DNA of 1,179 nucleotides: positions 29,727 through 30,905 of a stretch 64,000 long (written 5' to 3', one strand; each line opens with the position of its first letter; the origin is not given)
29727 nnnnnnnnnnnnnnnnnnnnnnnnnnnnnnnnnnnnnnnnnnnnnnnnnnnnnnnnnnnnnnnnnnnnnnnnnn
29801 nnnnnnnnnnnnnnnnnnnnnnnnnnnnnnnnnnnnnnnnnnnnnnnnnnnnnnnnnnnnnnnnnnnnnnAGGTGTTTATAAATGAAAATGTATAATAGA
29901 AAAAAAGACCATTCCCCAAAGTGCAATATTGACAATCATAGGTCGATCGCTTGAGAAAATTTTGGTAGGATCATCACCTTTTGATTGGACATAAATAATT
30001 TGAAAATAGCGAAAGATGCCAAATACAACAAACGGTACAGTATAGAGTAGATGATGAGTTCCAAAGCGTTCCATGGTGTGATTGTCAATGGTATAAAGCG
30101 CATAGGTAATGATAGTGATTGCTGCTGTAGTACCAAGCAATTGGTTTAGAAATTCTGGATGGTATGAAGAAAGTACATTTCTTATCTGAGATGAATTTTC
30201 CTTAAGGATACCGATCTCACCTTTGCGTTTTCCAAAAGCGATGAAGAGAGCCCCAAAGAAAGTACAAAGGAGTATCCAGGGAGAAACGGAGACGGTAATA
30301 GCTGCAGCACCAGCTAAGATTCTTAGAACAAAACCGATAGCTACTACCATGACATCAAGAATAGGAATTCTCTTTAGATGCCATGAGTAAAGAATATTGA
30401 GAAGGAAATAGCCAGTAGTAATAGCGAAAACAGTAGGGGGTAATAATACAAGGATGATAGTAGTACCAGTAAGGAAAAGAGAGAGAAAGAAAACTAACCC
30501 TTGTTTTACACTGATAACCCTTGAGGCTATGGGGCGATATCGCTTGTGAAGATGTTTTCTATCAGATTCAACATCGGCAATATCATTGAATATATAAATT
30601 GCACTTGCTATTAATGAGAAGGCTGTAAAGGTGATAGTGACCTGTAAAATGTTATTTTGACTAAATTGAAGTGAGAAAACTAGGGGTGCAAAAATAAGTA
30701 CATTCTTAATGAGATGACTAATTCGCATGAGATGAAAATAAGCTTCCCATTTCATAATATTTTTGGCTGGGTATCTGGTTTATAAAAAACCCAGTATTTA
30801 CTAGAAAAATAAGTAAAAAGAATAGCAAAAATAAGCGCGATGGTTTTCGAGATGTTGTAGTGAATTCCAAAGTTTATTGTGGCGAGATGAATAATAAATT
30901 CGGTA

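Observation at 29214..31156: GtrA / UbiA-family phosphoribosyltransferase / PHP phosphatase triad resembling the mycobacterial decaprenyl-phospho-ribose module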

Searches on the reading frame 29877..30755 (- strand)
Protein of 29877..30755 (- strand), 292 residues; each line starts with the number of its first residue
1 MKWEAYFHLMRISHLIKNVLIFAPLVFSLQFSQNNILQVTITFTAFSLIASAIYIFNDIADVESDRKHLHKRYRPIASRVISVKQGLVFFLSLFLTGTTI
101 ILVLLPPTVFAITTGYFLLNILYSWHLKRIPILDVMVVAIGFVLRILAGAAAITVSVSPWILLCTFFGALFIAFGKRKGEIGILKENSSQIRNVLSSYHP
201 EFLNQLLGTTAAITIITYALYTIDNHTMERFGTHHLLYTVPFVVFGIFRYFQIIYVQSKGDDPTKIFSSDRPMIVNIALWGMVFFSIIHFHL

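Call 3: search_protein_families(library=pfam, proteins=[window:29877-30755:-], max_evalue=0.01)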
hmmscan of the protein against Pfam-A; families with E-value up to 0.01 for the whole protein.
window:29877-30755:- (292 aa): 1 family
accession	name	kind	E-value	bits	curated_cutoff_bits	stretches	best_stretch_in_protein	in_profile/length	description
PF01040.23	UbiA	-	3.7e-28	98.9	34.2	1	32-174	15-157/250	UbiA prenyltransferase family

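Call 4: search_protein_families(library=ncbifam, proteins=[window:29877-30755:-], max_evalue=0.01)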
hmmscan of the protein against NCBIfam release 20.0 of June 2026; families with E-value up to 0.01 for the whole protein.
window:29877-30755:- (292 aa): 14 families
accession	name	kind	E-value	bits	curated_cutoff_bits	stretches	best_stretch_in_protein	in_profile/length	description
NF008977.0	PRK12324.1-2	equivalog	3.9e-82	276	234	1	5-288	4-287/297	decaprenyl-phosphate phosphoribosyltransferase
NF008978.0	PRK12324.1-4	equivalog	5.3e-62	209.6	207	1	5-286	34-317/322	decaprenyl-phosphate phosphoribosyltransferase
NF006088.0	PRK08238.1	equivalog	1.8e-57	195.1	351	1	2-285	191-477/482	UbiA family prenyltransferase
NF008976.0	PRK12324.1-1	equivalog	1.1e-42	146.4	474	1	10-279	25-294/306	decaprenyl-phosphate phosphoribosyltransferase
TIGR01474.1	ubiA_proteo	equivalog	1.5e-13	50.9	275.45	1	3-162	1-164/282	4-hydroxybenzoate octaprenyltransferase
NF009523.0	PRK12884.1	equivalog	2.1e-13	50.1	269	1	2-172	3-167/279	prenyltransferase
TIGR01473.1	cyoE_ctaB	equivalog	4.2e-11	43.1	210.3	1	6-166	3-167/281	heme o synthase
NF009521.0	PRK12882.1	equivalog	1.4e-08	34.3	296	1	3-154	5-153/280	geranylgeranylglycerol-phosphate geranylgeranyltransferase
NF009522.0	PRK12883.1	equivalog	4.2e-08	33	353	1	36-167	36-165/279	geranylgeranylglycerol-phosphate geranylgeranyltransferase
NF003349.0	PRK04375.1-2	equivalog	1.3e-06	27.8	246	1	3-163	25-188/318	heme o synthase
NF009514.0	PRK12873.1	equivalog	6e-06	25.8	246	1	2-175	9-188/297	4-hydroxybenzoate polyprenyltransferase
NF003348.0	PRK04375.1-1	equivalog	6.9e-06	25.7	285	1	3-166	3-169/292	heme o synthase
TIGR01476.1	chlor_syn_BchG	subfamily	0.0012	18.3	212.3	0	73-161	72-163/283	(bacterio)chlorophyll synthase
NF005742.0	PRK07566.1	equivalog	0.0017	17.5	313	0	46-165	75-197/315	chlorophyll synthase ChlG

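Call 9: find_encoding_contigs(protein=window:29877-30755:-, flank=10000, max_places=6)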
Protein window:29877-30755:- (292 aa): 1 contig read that carries it; 1 place shown.
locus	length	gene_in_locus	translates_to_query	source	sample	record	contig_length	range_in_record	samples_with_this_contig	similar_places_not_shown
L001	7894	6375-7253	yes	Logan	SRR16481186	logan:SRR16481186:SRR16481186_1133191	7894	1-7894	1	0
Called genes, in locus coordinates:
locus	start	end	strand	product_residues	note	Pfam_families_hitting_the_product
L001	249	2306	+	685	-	-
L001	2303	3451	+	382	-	PF20706:GT4-conflict (faint), PF13439:Glyco_transf_4, PF13579:Glyco_trans_4_4, PF00534:Glycos_transf_1, PF13692:Glyco_trans_1_4, PF13524:Glyco_trans_1_2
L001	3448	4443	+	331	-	PF00534:Glycos_transf_1, PF13692:Glyco_trans_1_4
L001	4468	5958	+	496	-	PF13489:Methyltransf_23, PF13649:Methyltransf_25, PF13847:Methyltransf_31, PF08241:Methyltransf_11, PF13489:Methyltransf_23, PF08241:Methyltransf_11, PF08242:Methyltransf_12, PF13649:Methyltransf_25, +9 more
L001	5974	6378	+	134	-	PF04138:GtrA_DPMS_TM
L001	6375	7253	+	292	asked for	PF01040:UbiA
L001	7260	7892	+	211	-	?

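Call 10: find_homologous_proteins(query=window:29877-30755:-, max_evalue=1e-10)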
Query window:29877-30755:- (292 aa): 5154 proteins with E <= 1e-10 among 8000 candidates; the best 120 are listed.
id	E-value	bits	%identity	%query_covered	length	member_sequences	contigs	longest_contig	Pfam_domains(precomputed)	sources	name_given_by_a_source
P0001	2.4e-185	632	100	100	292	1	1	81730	PF01040.24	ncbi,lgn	-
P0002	2.0e-179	613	96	100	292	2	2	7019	PF01040.24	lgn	-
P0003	6.7e-171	585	92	100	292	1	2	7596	PF01040.24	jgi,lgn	jgi:4-hydroxybenzoate polyprenyltransferase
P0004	5.5e-124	431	67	100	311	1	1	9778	PF01040.24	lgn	-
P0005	3.1e-120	419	66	100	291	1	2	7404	PF01040.24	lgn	-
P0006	6.1e-119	415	66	99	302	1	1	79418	PF01040.24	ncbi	-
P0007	1.5e-118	413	66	100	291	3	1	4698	PF01040.24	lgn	-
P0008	2.6e-118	413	65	99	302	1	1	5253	PF01040.24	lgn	-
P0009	5.4e-115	402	65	100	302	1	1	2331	PF01040.24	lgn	-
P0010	1.6e-110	387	63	100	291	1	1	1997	PF01040.24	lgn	-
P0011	2.5e-100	354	59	97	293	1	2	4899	PF01040.24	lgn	-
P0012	5.5e-100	352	58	100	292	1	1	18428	PF01040.24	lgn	-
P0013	2.1e-99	350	57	99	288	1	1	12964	PF01040.24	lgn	-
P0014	4.4e-98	346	56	98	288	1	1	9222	PF01040.24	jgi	jgi:4-hydroxybenzoate polyprenyltransferase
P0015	2.6e-93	330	56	98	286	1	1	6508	PF01040.24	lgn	-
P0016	1.4e-92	328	56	99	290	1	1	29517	PF01040.24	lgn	-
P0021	2.9e-80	288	53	93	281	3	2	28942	PF01040.24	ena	-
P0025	3.8e-79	284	51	96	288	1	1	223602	PF01040.24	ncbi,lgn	ncbi:decaprenyl-phosphate phosphoribosyltransferase [soil metagenome]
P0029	1.7e-77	279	47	98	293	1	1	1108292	PF01040.24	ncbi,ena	-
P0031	6.8e-76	273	47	94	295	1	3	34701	PF01040.24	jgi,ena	-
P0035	8.3e-71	257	49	90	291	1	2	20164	PF01040.24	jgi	jgi:4-hydroxybenzoate polyprenyltransferase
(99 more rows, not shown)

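Call 11: search_solved_structures(query=window:29877-30755:-, max_evalue=0.001, show_alignments=2)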
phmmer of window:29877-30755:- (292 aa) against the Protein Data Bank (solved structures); distinct sequences matched with E-value up to 0.001: 2.
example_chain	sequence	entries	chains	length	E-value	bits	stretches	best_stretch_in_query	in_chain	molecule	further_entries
8j8j_D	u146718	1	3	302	3.7e-33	118.3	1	12-273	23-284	Decaprenyl-phosphate phosphoribosyltransferase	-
8j8k_A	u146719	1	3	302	6.9e-24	87.9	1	12-273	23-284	Decaprenyl-phosphate phosphoribosyltransferase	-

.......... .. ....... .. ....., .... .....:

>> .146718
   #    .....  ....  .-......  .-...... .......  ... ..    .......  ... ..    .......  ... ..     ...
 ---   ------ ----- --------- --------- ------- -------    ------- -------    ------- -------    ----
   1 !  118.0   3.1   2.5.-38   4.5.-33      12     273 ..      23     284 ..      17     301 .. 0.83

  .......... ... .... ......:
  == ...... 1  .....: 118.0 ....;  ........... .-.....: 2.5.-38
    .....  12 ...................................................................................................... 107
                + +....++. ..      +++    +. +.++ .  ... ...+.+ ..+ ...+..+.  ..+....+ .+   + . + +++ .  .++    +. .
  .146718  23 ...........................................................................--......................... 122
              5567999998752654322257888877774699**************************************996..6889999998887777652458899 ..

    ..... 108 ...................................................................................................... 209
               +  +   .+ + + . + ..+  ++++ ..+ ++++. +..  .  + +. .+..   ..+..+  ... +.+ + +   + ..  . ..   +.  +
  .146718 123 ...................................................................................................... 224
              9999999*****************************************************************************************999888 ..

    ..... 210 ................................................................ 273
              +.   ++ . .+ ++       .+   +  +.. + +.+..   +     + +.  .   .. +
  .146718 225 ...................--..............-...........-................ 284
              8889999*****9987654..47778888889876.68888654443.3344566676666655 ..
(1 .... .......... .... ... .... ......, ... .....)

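Call 25: find_related_loci(query=A1, collection=genome_contigs, flank=10000)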
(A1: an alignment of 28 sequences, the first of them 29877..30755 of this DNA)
Query A1 (292 aa) in genome_contigs; peptide patterns used: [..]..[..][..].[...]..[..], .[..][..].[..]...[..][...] (x = any residue, [..] = any of these).
600 stretches matched a pattern (row limit reached: there are more); 596 encode a relative of the query (tblastn E <= 1e-3); the best 80 are kept; 80 distinct loci.
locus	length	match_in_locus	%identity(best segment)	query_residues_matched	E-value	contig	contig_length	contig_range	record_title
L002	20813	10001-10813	46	10-280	5e-73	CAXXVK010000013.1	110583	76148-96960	MAG: Myxococcota bacterium isolate 9026f203-f4fd-4e78-b743-5aa82beef240 genome assembly, contig: contig_13, whole genome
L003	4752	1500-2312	44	10-280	2e-71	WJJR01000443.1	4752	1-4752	MAG: Candidatus Zixiibacteriota bacterium isolate Bin_224 k141_3937441, whole genome shotgun sequence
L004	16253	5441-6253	44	10-280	3e-71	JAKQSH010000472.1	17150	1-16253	MAG: Deltaproteobacteria bacterium isolate USMO_metabat.105_sub k141_177054, whole genome shotgun sequence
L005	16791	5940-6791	44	6-292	1e-70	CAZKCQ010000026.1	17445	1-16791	MAG TPA_asm: uncultured Spirochaetaceae bacterium isolate binchicken_co129_599 genome assembly, contig: NODE_9561_length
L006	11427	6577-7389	43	10-280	2e-69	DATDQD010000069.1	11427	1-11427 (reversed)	MAG TPA_asm: Bacteroidota bacterium isolate SMAG_U7938 k141_3732121, whole genome shotgun sequence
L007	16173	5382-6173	44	7-271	2e-69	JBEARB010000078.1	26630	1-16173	MAG: Pseudomonadota bacterium isolate muddycreek_2019_sw_WHONDRS-S19S_0082_B_bin.95 scaffold_1640959, whole genome shotg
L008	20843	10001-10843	42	10-290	2e-69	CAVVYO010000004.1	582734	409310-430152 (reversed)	MAG: Candidatus Glassbacteria bacterium isolate MFD03899.bin.2.138 genome assembly, contig: contig_18735, whole genome s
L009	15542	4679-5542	43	2-289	3e-69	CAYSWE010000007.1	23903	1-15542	MAG TPA_asm: uncultured Phycisphaerales bacterium isolate SRP163575_co1_399 genome assembly, contig: NODE_4299_length_23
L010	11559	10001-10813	44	10-280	4e-69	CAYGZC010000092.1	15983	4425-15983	MAG TPA_asm: uncultured Chlorobiaceae bacterium isolate ERP119294_co2_80 genome assembly, contig: k141_3727715, whole ge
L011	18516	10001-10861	44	6-290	3e-69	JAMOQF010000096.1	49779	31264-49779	MAG: Acidobacteria bacterium isolate 4559-240_metabat2_scaf2bin.057 4559-240_scaffold_245_c1, whole genome shotgun seque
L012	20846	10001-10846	43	10-291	2e-68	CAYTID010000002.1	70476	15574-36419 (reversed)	MAG TPA_asm: uncultured Ignavibacteriaceae bacterium isolate SRP257756_co1_95 genome assembly, contig: NODE_154_length_7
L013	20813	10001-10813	44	10-280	2e-68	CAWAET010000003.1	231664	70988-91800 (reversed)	MAG: Thermoanaerobaculia bacterium isolate MFD03551.bin.2.56 genome assembly, contig: contig_16850, whole genome shotgun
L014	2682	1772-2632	43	4-291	5e-69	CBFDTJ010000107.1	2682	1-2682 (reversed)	MAG TPA_asm: uncultured bacterium isolate SRR6823440_concoct_143 genome assembly, contig: ERZ650341.28320, whole genome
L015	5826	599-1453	44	8-291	3e-68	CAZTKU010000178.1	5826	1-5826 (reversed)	MAG TPA_asm: uncultured Ignavibacteriaceae bacterium isolate binchicken_co119_451 genome assembly, contig: NODE_21192_le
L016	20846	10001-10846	46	11-292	4e-68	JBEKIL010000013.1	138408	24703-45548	MAG: Bacteroidota bacterium isolate SPRUCE 29 SPRUCE_29_13, whole genome shotgun sequence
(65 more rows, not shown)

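Call 31: search_protein_families(library=pfam, alignment_id=A2, max_evalue=0.00001)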
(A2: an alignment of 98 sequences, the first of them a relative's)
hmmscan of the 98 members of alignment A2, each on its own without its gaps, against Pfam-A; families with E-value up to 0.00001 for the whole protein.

A. member 1, L002:10810-11220:+ (136 aa): 0 families

B. families by the number of members that match (of 98 scanned): 105 families (the first 25 are shown)
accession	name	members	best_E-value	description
PF04015.17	DUF362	20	2.3e-42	Domain of unknown function (DUF362)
PF01642.28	MM_CoA_mutase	10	3.5e-229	Methylmalonyl-CoA mutase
PF01370.27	Epimerase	6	2.7e-59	NAD dependent epimerase/dehydratase family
PF16363.11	GDP_Man_Dehyd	6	2.8e-59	GDP-mannose 4,6 dehydratase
PF01073.25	3Beta_HSD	6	1.1e-25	3-beta hydroxysteroid dehydrogenase/isomerase family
PF02719.21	Polysacc_synt_2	6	2.2e-18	Polysaccharide biosynthesis protein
PF13460.12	NAD_binding_10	6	1.6e-17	NAD(P)H-binding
PF07993.18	NAD_binding_4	6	1.1e-16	Male sterility protein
PF04321.23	RmlD_sub_bind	6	2.6e-14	RmlD substrate binding domain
PF00288.32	GHMP_kinases_N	4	1.4e-18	GHMP kinases N terminal domain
PF00892.27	EamA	3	6.7e-48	EamA-like transporter family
PF08544.19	GHMP_kinases_C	3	1.8e-15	GHMP kinases C terminal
PF13646.12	HEAT_2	2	1.4e-117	HEAT repeats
PF03130.22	HEAT_PBS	2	6.4e-60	PBS lyase HEAT-like repeat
PF02985.28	HEAT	2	2.6e-58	HEAT repeat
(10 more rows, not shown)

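Call 33: find_encoding_contigs(protein=P0006, flank=10000, max_places=2)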
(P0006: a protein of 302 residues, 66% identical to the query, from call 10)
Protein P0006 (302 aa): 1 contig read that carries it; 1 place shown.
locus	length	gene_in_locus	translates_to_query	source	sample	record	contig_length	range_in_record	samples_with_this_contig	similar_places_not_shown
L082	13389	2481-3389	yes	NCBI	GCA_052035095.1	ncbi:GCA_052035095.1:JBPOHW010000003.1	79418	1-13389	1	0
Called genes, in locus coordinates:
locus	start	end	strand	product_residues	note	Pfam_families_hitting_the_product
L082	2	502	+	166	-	?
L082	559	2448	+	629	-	PF13522:GATase_6, PF13537:GATase_7, PF12481:DUF3700 (weak), PF00733:Asn_synthase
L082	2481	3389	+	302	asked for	PF01040:UbiA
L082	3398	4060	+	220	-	PF02811:PHP, PF13263:PHP_C (weak)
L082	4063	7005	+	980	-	PF13489:Methyltransf_23, PF08241:Methyltransf_11 (weak), PF08242:Methyltransf_12, PF13649:Methyltransf_25, PF13847:Methyltransf_31 (weak)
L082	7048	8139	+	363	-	PF08003:Methyltransf_9, PF13489:Methyltransf_23, PF08241:Methyltransf_11, PF08242:Methyltransf_12, PF13649:Methyltransf_25, PF13847:Methyltransf_31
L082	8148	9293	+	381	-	PF13439:Glyco_transf_4, PF13579:Glyco_trans_4_4 (weak), PF00534:Glycos_transf_1, PF13692:Glyco_trans_1_4, PF13524:Glyco_trans_1_2 (faint)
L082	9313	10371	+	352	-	PF13439:Glyco_transf_4 (weak), PF00534:Glycos_transf_1, PF13692:Glyco_trans_1_4, PF13524:Glyco_trans_1_2 (weak), PF20706:GT4-conflict (weak)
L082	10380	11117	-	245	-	PF02353:CMAS, PF03848:TehB (weak), PF13489:Methyltransf_23, PF05175:MTS (weak), PF13847:Methyltransf_31, PF08241:Methyltransf_11, PF08242:Methyltransf_12, PF13649:Methyltransf_25, +2 more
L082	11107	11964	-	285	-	PF00535:Glycos_transf_2, PF10111:Glyco_tranf_2_2, PF13641:Glyco_tranf_2_3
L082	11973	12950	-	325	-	PF01370:Epimerase, PF04321:RmlD_sub_bind, PF16363:GDP_Man_Dehyd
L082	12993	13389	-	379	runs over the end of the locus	-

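Call 34: find_encoding_contigs(protein=P0016, flank=10000, max_places=2)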
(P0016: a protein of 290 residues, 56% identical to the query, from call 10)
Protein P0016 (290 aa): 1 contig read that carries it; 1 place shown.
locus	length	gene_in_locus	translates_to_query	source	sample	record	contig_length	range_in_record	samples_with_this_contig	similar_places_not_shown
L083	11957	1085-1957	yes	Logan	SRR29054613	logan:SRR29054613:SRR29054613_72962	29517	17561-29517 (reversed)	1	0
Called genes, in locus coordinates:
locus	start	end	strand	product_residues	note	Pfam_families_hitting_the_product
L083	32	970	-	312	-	PF00535:Glycos_transf_2, PF10111:Glyco_tranf_2_2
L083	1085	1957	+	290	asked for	PF01040:UbiA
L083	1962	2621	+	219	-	PF02811:PHP, PF13263:PHP_C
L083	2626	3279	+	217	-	PF13489:Methyltransf_23, PF02353:CMAS (weak), PF13847:Methyltransf_31, PF08241:Methyltransf_11, PF08242:Methyltransf_12, PF13649:Methyltransf_25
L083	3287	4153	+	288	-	PF13793:Pribosyltran_N, PF00156:Pribosyltran, PF14572:Pribosyl_synth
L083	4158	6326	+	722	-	-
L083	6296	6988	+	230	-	PF13641:Glyco_tranf_2_3, PF00535:Glycos_transf_2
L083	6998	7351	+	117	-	PF10066:DUF2304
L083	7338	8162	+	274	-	PF00535:Glycos_transf_2, PF10111:Glyco_tranf_2_2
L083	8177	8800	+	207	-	PF05175:MTS (weak), PF13489:Methyltransf_23, PF05401:NodS (weak), PF02353:CMAS (weak), PF13847:Methyltransf_31, PF08241:Methyltransf_11, PF08242:Methyltransf_12, PF13649:Methyltransf_25, +2 more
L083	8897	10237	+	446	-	PF03062:MBOAT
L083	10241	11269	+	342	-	-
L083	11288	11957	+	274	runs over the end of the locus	PF08003:Methyltransf_9 (weak), PF13489:Methyltransf_23, PF13847:Methyltransf_31, PF08241:Methyltransf_11, PF08242:Methyltransf_12, PF13649:Methyltransf_25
